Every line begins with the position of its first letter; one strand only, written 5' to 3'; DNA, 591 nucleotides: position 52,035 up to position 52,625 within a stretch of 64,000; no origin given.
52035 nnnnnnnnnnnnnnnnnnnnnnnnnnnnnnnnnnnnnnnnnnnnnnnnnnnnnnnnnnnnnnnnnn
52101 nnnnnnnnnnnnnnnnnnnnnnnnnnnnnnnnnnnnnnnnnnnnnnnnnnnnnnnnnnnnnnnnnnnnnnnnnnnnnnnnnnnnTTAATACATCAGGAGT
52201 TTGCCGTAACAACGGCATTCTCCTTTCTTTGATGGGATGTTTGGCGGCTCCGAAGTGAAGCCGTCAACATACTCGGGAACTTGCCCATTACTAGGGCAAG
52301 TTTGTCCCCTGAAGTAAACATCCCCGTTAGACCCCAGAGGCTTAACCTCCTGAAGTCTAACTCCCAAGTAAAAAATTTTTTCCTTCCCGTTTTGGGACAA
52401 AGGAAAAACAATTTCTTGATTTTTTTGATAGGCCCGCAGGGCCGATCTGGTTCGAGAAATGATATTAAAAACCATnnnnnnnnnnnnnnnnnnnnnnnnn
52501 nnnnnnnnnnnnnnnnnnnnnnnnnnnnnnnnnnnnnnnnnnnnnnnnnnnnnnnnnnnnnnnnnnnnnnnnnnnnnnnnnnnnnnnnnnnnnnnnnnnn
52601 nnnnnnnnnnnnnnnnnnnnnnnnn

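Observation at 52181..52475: GC-rich, helix-dense 300-nt segment ending in a strong terminator: an unassigned structured RNA or an ORF with foreign codon usage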

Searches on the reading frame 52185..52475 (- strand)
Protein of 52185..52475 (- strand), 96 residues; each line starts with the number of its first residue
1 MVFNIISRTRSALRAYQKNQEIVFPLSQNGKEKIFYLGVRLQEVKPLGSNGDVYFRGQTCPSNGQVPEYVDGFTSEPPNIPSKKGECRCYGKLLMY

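Call 7: search_protein_families(library=pfam, proteins=[window:52185-52475:-], max_evalue=1)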
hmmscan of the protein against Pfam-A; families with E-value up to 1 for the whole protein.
window:52185-52475:- (96 aa): 1 family
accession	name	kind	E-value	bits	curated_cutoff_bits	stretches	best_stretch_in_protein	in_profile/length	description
PF06462.18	Hyd_WA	-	0.17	12.2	21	1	47-63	5-21/30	Propeller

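Call 11: find_homologous_proteins(query=window:52185-52475:-, max_evalue=10)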
Query window:52185-52475:- (96 aa): 1 proteins with E <= 10 among 2 candidates.
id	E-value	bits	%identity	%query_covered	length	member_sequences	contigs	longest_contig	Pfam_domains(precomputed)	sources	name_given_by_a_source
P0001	2.5e-59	215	100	100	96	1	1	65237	-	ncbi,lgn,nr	ncbi:hypothetical protein K9K85_02475 [Patescibacteria group bacterium]|nr:hypothetical protein [Pat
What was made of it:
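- The word-indexed protein search found only the query itself (call 11).
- Tried and rejected: Word-indexed protein search with ORF96: only the query itself (call 11).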

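Call 23: find_related_loci(query=window:52185-52475:-, collection=metagenome_contigs, flank=5000)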
Query window:52185-52475:- (96 aa) in metagenome_contigs; peptide patterns used: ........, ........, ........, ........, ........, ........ (x = any residue, [..] = any of these).
198 stretches matched a pattern, but none encodes a relative of the query by tblastn (E <= 1e-3).

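Call 24: find_related_loci(query=window:52185-52475:-, collection=viral_contigs, flank=5000)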
Query window:52185-52475:- (96 aa) in viral_contigs; peptide patterns used: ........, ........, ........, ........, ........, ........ (x = any residue, [..] = any of these).
5 stretches matched a pattern, but none encodes a relative of the query by tblastn (E <= 1e-3).
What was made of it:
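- Tried and rejected: Back-translated ORF96 patterns in JGI metagenome contigs and viral contigs: nothing (calls 23, 24).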

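Call 47: search_protein_representatives(protein=window:52185-52475:-)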
Query: 96 residues. Proteins with E-value up to 0.001 (for the whole library): 13; up to 1e-10: 4; up to 1e-30: 1. The best 13 are listed.
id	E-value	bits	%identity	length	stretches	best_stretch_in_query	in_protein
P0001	7.8e-60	214.9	100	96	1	1-96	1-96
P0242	2.4e-13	65.9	47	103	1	3-96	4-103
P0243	4.0e-12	62.0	45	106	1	14-96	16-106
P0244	8.3e-11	57.8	46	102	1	18-95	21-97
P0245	1.5e-09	53.7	48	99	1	14-79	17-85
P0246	6.6e-09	51.7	38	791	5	43-71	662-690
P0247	5.1e-08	48.9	42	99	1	16-91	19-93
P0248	8.5e-08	48.2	41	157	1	11-93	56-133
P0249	6.8e-05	38.9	35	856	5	19-65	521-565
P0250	8.1e-05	38.6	37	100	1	14-80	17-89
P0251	3.4e-04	36.6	35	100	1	3-96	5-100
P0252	5.9e-04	35.9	42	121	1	12-75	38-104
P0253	7.5e-04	35.5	42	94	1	16-75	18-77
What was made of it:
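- phmmer against 1.84 billion representatives finds 10 small proteins (94-157 aa, E from 2.4e-13 to 7.5e-4) (call 47). The family is restricted to this clade (call 47).
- Tried and rejected: This first suggested a non-gene, and was overturned by the exhaustive HMMER search (call 47) and by synteny.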

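Call 49: find_encoding_contigs(protein=P0243, flank=3000, max_places=4)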
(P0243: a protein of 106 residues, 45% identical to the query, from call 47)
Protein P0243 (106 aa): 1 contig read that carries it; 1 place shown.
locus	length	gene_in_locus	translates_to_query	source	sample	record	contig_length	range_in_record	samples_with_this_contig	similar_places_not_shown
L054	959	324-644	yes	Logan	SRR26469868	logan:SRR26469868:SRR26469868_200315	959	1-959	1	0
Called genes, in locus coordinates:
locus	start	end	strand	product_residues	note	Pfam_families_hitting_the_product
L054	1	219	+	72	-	?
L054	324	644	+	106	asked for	-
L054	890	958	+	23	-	?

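Call 51: find_encoding_contigs(protein=P0244, flank=4000, max_places=3)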
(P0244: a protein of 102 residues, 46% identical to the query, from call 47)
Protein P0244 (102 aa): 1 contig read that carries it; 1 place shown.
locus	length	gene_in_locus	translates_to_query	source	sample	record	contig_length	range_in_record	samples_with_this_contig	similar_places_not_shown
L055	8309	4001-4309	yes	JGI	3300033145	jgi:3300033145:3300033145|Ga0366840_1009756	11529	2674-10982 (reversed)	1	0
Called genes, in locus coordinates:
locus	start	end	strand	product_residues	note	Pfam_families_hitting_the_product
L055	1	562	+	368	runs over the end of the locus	?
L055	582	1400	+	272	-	PF01734:Patatin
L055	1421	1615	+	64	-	PF02609:Exonuc_VII_S (faint)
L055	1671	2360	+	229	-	PF01797:Y1_Tnp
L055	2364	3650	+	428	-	PF00070:Pyr_redox (faint), PF00890:FAD_binding_2, PF01134:GIDA (weak), PF01494:FAD_binding_3 (weak), PF03486:HI0933_like, PF07992:Pyr_redox_2, PF12831:FAD_oxidored, PF22780:HI0933_like_1st, +2 more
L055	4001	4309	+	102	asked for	-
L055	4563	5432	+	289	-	-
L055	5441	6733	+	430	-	PF01979:Amidohydro_1, PF07969:Amidohydro_3 (weak)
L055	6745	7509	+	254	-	PF01145:Band_7, PF13421:Band_7_1 (weak)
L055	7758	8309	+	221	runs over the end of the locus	PF01509:TruB_N, PF16198:TruB_C_2 (weak)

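Call 52: find_encoding_contigs(protein=P0245, flank=4000, max_places=3)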
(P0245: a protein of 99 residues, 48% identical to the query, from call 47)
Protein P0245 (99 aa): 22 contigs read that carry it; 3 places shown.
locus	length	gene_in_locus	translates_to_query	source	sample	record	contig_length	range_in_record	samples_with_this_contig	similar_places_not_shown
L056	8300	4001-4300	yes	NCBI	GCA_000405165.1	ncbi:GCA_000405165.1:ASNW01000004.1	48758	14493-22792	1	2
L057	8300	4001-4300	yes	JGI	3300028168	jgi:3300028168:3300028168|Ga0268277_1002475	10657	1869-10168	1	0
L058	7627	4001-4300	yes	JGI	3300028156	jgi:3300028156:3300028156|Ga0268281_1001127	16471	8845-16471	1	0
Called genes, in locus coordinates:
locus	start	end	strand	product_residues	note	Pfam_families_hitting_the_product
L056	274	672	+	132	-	-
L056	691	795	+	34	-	-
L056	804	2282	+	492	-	PF00570:HRDC, PF13742:tRNA_anti_2, PF02601:Exonuc_VII_L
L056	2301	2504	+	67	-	PF02609:Exonuc_VII_S (faint)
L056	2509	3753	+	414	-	PF00070:Pyr_redox (faint), PF00890:FAD_binding_2 (weak), PF01134:GIDA (weak), PF01266:DAO (faint), PF03486:HI0933_like, PF07992:Pyr_redox_2 (weak), PF12831:FAD_oxidored, PF22780:HI0933_like_1st, +1 more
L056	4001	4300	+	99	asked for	-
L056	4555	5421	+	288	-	-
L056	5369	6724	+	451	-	PF01979:Amidohydro_1, PF07969:Amidohydro_3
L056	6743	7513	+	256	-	PF01145:Band_7, PF13421:Band_7_1 (weak)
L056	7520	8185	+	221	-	PF01509:TruB_N, PF16198:TruB_C_2 (weak)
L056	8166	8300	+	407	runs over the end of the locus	PF19425:Csd3_N2, PF01551:Peptidase_M23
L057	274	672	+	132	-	-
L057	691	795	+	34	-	-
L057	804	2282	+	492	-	PF00570:HRDC, PF13742:tRNA_anti_2, PF02601:Exonuc_VII_L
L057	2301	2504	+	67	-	PF02609:Exonuc_VII_S (faint)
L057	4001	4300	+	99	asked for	-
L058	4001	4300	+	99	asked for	-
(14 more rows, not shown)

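Call 53: find_encoding_contigs(protein=P0253, flank=4000, max_places=3)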
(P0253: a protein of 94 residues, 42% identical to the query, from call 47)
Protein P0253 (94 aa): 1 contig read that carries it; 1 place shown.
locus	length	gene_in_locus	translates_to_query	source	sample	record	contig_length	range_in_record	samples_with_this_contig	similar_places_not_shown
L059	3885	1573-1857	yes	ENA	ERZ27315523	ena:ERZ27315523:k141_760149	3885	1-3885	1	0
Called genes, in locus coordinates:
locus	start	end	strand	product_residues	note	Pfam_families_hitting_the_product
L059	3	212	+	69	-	?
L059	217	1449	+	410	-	PF00070:Pyr_redox (faint), PF00890:FAD_binding_2 (weak), PF01134:GIDA (faint), PF01494:FAD_binding_3 (weak), PF03486:HI0933_like, PF07992:Pyr_redox_2, PF12831:FAD_oxidored, PF22780:HI0933_like_1st, +3 more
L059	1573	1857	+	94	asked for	-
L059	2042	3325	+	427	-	PF01979:Amidohydro_1, PF07969:Amidohydro_3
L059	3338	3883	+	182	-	?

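Call 62: predict_structure(alignment_id=A4)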
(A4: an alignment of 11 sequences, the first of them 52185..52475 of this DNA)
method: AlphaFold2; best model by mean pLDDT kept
length: 96 residues; sequences in the alignment: 11
mean_pLDDT: 88.8   pTM: 0.77
mean pLDDT of the five models: 88.8, 87.9, 87.7, 86.8, 86.1
residues with pLDDT >= 90: 58; 70-90: 32; 50-70: 6; < 50: 0
segments of 3 or more residues with pLDDT < 50: none
pLDDT, mean of each block of 10 residues (from residue 1): 88 91 89 87 91 94 94 87 76 95
secondary structure, 60 per line:
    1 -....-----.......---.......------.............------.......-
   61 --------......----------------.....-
elements in order: E2-5 H11-17 E21-27 E34-46 E53-59 E69-74 E91-95
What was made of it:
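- On Protein-coding gene: AF2 with an 11-sequence alignment gives mean pLDDT 88.8 and pTM 0.77, with no segment below 50 (call 62).
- Closest known: hok/mok/sok-type type I toxin mRNAs. Different: The product is not a small hydrophobic membrane peptide (call 62).
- AF2 with 11 sequences gives pLDDT 88.8 and pTM 0.77, with six strands and one helix (call 62). The protein fold prediction is confident (call 62).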

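Call 66: fold_search(model_id=the predicted structure, library=pdb)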
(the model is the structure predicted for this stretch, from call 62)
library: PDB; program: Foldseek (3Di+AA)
matches with E <= 10: 121; with E <= 0.001: 0
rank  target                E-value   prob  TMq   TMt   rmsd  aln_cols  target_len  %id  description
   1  4n9f_0                8.9e-01  0.33  0.39  0.29   6.3       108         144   11  Crystal structure of the Vif-CBFbeta-CUL5-ElOB-ElOC pentameric complex (released 2014-01-08)
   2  5m1j_A1               9.9e-01  0.20  0.36  0.12  10.4       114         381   10  Nonstop ribosomal complex bound with Dom34 and Hbs1 (released 2017-01-18)
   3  3wxm_B                9.9e-01  0.15  0.28  0.10   9.7       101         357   12  Crystal structure of archaeal Pelota and GTP-bound EF1 alpha complex (released 2014-09-03)
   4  3wxm_F                1.2e+00  0.13  0.29  0.10   9.5        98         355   12  Crystal structure of archaeal Pelota and GTP-bound EF1 alpha complex (released 2014-09-03)
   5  1h2o_MODEL_1_A        1.8e+00  0.08  0.28  0.21  10.1       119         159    7  SOLUTION STRUCTURE OF THE MAJOR CHERRY ALLERGEN PRU AV 1 MUTANT E45W (released 2003-08-28)
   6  4n9f_a                1.9e+00  0.20  0.38  0.28   6.4       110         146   11  Crystal structure of the Vif-CBFbeta-CUL5-ElOB-ElOC pentameric complex (released 2014-01-08)
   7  4inh_F                1.9e+00  0.10  0.29  0.18  11.7        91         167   11  Structural Basis of Substrate Specificity and Protease Inhibition in Norwalk Virus (released 2013-02-20)
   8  9fnd_X                2.1e+00  0.47  0.42  0.14   4.2        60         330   15  Transcriptional activator PafBC bound to mycobacterial RNA polymerase (released 2025-02-12)
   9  3oby_A                2.2e+00  0.13  0.33  0.14   7.5        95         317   13  Crystal structure of Archaeoglobus fulgidus Pelota reveals inter-domain structural plasticity (released 2010-09-01)
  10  5j0f_A                2.2e+00  0.12  0.28  0.24   8.6        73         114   11  Monomeric Human Cu,Zn Superoxide dismutase, loops IV and VII deleted, apo form, circular permutant P4/5 (released 2017-02-01)
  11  3wxm_H                2.6e+00  0.09  0.29  0.10  10.4       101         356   13  Crystal structure of archaeal Pelota and GTP-bound EF1 alpha complex (released 2014-09-03)
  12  8feh                  2.6e+00  0.04  0.21  0.11   8.9        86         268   21  CryoEM structure of bacteriophage Q-beta coat protein dimer with AYGG linker (released 2023-12-20)
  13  1e09_MODEL_1_A        2.8e+00  0.07  0.30  0.22   9.8       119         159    7  Solution Structure of the Major Cherry Allergen Pru av 1 (released 2001-03-15)
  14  9ebx                  2.8e+00  0.04  0.25  0.06  19.2       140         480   11  Chimeric fluorescence biosensor formed from a lactate-binding protein and GFP (released 2025-03-19)
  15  7q1v_D                2.9e+00  0.21  0.36  0.27   5.6        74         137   16  Arches protomer (trimer of TrwG/VirB8peri) structure from the fully-assembled R388 type IV secretion system determined (released 2022-06-22)
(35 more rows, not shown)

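Call 68: search_protein_families(library=ncbifam, alignment_id=A4, max_evalue=1)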
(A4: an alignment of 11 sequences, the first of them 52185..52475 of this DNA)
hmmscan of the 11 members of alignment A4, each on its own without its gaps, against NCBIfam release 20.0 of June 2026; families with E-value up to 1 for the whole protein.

A. member 1, window:52185-52475:- (96 aa): 0 families

B. families by the number of members that match (of 11 scanned): 3 families
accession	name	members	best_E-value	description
NF006327.0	PRK08557.1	1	0.033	hypothetical protein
NF003300.0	PRK04296.1-5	1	0.058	thymidine kinase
NF000500.2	blaOXA-58_like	1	0.068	OXA-58 family carbapenem-hydrolyzing class D beta-lactamase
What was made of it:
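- On Named protein families (Pfam, NCBIfam, PHROGs, PADLOC, PDB sequences and folds): NCBIfam none (call 68).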

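Call 70: search_protein_families(library=pfam, alignment_id=A4, max_evalue=1)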
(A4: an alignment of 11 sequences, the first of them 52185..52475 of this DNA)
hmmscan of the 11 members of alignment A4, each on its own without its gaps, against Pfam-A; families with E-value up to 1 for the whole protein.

A. member 1, window:52185-52475:- (96 aa): 1 family
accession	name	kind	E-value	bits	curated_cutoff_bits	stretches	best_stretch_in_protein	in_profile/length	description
PF06462.18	Hyd_WA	-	0.17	12.2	21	1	47-63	5-21/30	Propeller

B. families by the number of members that match (of 11 scanned): 2 families
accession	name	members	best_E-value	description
PF06462.18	Hyd_WA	1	0.17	Propeller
PF06200.19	tify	1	0.26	tify domain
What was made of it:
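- On Named protein families (Pfam, NCBIfam, PHROGs, PADLOC, PDB sequences and folds): Pfam best hit E = 0.17 (calls 7, 70).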

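Call 71: search_solved_structures(query=A4, max_evalue=10)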
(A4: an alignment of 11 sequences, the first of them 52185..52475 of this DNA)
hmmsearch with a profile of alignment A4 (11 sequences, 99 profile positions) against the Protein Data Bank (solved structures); distinct sequences matched with E-value up to 10: 12.
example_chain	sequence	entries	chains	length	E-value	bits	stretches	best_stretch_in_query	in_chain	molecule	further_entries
9cl9_T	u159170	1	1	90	0.58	13.2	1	10-65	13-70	Large ribosomal subunit protein uL23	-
7nso_T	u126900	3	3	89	0.59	13.2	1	10-65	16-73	50S ribosomal protein L23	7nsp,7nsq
5wdt_T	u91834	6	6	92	0.62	13.1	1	10-65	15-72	50S ribosomal protein L23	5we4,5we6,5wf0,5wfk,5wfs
23wi_T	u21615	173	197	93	0.64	13.1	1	10-65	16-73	50S ribosomal protein L23 | 50S ribosomal protein uL23 | Large ribosomal subunit protein uL23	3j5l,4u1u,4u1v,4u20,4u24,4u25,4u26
4v6y_BT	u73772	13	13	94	0.65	13.1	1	10-65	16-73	50S ribosomal protein L21 | 50S ribosomal protein L23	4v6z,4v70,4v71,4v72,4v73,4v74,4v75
6hrm_T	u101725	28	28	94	0.65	13.1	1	10-65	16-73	50S ribosomal protein L23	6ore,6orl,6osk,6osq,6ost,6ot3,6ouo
4v4v_BR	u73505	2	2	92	0.66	13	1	10-65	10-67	50S ribosomal protein L23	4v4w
5gaf_U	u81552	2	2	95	0.66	13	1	10-65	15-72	50S ribosomal protein L23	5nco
2j28_T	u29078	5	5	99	0.7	13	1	10-65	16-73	50S ribosomal protein L23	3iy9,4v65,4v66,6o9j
10qm_b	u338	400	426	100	0.7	13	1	10-65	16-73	50S ribosomal protein L23 | Large ribosomal subunit protein uL23 | 50S ribosomal protein L23P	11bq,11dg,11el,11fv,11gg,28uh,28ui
7qg8_g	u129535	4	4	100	0.74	12.9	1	10-65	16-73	50S ribosomal protein L23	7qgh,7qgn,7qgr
7zq5_t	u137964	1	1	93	1.2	12.3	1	10-59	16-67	50S ribosomal protein L23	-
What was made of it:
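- On Named protein families (Pfam, NCBIfam, PHROGs, PADLOC, PDB sequences and folds): PDB profile search best E = 0.58, to uL23 (call 71).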

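Call 72: fold_search(model_id=the predicted structure, library=viral)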
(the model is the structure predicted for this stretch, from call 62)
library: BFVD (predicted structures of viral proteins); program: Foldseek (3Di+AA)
matches with E <= 10: 133; with E <= 0.001: 0
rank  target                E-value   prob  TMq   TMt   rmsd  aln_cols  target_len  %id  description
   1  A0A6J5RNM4            6.6e-01  0.69  0.38  0.40   4.3        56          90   14  WYL domain containing protein [uncultured Caudovirales phage]
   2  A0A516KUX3            9.7e-01  0.47  0.40  0.46   5.2        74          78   16  Uncharacterized protein [Microbacterium phage FuzzBuster]
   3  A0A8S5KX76            1.1e+00  0.08  0.22  0.16  15.4       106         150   12  Coat protein [ssRNA phage ESE005]
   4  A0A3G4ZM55            1.2e+00  0.30  0.34  0.23   7.1        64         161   11  Uncharacterized protein [Terrestrivirus sp.]
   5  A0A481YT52            1.2e+00  0.21  0.37  0.29  11.8        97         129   16  Uncharacterized protein [Marseillevirus LCMAC101]
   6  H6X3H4                1.3e+00  0.47  0.41  0.22   4.1        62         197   16  Uncharacterized protein [Klebsiella phage vB_KleM_RaK2]
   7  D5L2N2                1.8e+00  0.13  0.36  0.31  12.8       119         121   10  Uncharacterized protein [uncultured virus]
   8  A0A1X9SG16            1.9e+00  0.20  0.33  0.23   6.0        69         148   16  Uncharacterized protein [Bacillus phage Flapjack]
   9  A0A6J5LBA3            1.9e+00  0.13  0.39  0.16   7.7       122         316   14  Uncharacterized protein [uncultured Caudovirales phage]
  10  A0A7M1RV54            2.1e+00  0.13  0.28  0.21   5.3        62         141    8  Uncharacterized protein [uncultured phage cr131_1]
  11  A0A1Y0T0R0            2.1e+00  0.12  0.25  0.21   8.1        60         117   15  Uncharacterized protein [Pseudomonas phage Noxifer]
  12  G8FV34                2.1e+00  0.08  0.24  0.05   7.1        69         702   12  Minor tail protein [Pediococcus phage cIP1]
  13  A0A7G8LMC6            2.1e+00  0.07  0.27  0.30   9.5        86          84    7  Uncharacterized protein [Gordonia phage YorkOnyx]
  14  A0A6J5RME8            2.3e+00  0.08  0.27  0.06   9.7        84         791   13  Uncharacterized protein [uncultured Caudovirales phage]
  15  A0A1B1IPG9            2.4e+00  0.21  0.37  0.39   4.9        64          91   16  (no name in the UniProt tables at hand)
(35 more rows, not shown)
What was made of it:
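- On Named protein families (Pfam, NCBIfam, PHROGs, PADLOC, PDB sequences and folds): Foldseek best E = 0.9 against PDB and 0.66 against BFVD (calls 66, 72).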

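Call 99: search_protein_families(library=padloc, alignment_id=A4, max_evalue=1)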
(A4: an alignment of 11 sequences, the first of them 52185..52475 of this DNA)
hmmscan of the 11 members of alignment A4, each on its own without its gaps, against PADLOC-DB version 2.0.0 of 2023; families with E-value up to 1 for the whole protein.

A. member 1, window:52185-52475:- (96 aa): 0 families

B. families by the number of members that match (of 11 scanned): 1 family
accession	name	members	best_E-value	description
PDLC02253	AbiEi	1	0.0019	AbiEi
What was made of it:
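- There is no PADLOC hit for the family beyond one isolated weak match (call 99).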

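Call 100: search_protein_families(library=phrogs, alignment_id=A4, max_evalue=1)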
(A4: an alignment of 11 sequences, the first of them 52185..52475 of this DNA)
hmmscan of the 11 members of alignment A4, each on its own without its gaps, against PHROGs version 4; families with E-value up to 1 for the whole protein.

A. member 1, window:52185-52475:- (96 aa): 1 family
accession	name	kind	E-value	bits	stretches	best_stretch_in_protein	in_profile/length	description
phrog_16927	-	unknown function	0.0086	17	1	37-72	24-56/65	-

B. families by the number of members that match (of 11 scanned): 4 families
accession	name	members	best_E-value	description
phrog_16927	-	1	0.0086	-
phrog_32414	-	1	0.26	-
phrog_16560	-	1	0.34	-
phrog_7025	-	1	0.61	tail length tape measure protein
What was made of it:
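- On Named protein families (Pfam, NCBIfam, PHROGs, PADLOC, PDB sequences and folds): PADLOC and PHROGs give only isolated weak single-member hits (calls 99, 100).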
